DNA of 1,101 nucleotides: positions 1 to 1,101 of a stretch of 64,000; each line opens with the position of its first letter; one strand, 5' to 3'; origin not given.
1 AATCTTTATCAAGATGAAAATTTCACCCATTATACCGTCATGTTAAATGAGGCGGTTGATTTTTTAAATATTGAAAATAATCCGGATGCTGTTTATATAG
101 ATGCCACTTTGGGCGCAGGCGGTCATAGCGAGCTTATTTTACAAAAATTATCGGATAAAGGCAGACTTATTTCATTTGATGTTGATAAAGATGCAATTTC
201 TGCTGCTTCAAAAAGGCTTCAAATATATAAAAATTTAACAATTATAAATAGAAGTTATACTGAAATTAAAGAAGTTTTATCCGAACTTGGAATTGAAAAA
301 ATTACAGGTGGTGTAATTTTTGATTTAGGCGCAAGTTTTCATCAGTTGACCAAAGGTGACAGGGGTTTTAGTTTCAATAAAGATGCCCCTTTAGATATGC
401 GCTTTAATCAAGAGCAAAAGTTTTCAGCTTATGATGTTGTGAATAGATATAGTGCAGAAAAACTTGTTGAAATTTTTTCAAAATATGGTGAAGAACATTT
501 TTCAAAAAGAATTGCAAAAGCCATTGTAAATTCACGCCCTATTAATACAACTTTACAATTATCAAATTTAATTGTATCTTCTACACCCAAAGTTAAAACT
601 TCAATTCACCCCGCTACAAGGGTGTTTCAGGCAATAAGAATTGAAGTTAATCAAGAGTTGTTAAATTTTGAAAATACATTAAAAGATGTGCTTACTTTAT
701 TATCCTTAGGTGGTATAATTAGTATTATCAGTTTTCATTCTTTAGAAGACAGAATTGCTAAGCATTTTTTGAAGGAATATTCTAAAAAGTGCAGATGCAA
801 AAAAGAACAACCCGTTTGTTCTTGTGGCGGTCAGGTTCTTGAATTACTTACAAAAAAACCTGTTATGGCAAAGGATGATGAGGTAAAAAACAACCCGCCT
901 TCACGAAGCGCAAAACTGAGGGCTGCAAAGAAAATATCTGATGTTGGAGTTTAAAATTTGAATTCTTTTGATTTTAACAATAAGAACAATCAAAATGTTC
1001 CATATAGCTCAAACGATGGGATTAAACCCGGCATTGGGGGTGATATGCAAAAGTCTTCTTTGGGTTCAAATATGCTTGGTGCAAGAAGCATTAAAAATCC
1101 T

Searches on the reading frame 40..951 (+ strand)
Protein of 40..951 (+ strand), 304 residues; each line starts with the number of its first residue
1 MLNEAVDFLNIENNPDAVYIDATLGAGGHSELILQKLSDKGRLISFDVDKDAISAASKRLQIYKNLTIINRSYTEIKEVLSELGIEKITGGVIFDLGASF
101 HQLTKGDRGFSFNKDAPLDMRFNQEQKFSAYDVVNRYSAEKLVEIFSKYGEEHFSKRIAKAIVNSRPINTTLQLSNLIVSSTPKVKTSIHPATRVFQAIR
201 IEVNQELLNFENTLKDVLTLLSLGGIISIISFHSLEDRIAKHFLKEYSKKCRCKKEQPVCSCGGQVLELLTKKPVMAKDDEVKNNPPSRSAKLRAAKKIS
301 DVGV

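Call 66: search_protein_families(library=pfam, alignment_id=A5, max_evalue=0.00001)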
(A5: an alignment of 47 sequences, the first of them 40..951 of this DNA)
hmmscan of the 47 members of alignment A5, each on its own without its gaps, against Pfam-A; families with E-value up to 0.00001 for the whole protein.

A. member 1, window:40-951:+ (304 aa): 1 family
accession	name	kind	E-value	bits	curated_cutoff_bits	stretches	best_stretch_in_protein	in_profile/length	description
PF01795.25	Methyltransf_5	-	1.2e-105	353.8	27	1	1-299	8-309/309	MraW methylase family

B. families by the number of members that match (of 47 scanned): 52 families (the first 25 are shown)
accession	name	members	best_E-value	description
PF04321.23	RmlD_sub_bind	3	3e-95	RmlD substrate binding domain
PF16363.11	GDP_Man_Dehyd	3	2.5e-61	GDP-mannose 4,6 dehydratase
PF01370.27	Epimerase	3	1.3e-54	NAD dependent epimerase/dehydratase family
PF02719.21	Polysacc_synt_2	3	7e-22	Polysaccharide biosynthesis protein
PF01073.25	3Beta_HSD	3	4.6e-17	3-beta hydroxysteroid dehydrogenase/isomerase family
PF07993.18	NAD_binding_4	3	6.6e-10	Male sterility protein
PF07963.17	N_methyl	3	4.4e-08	Prokaryotic N-terminal methylation motif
PF04055.27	Radical_SAM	2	4.3e-15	Radical SAM superfamily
PF00149.33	Metallophos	2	2.6e-13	Calcineurin-like phosphoesterase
PF07603.17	Lcl_C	2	1.5e-07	Lcl C-terminal domain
PF01235.23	Na_Ala_symp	1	1.5e-115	Sodium:alanine symporter family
PF01795.25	Methyltransf_5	1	1.2e-105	MraW methylase family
PF00977.27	His_biosynth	1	9.4e-82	Histidine biosynthesis protein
PF00176.29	SNF2-rel_dom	1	3.9e-80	SNF2-related domain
PF00905.27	Transpeptidase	1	2e-77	Penicillin binding protein transpeptidase domain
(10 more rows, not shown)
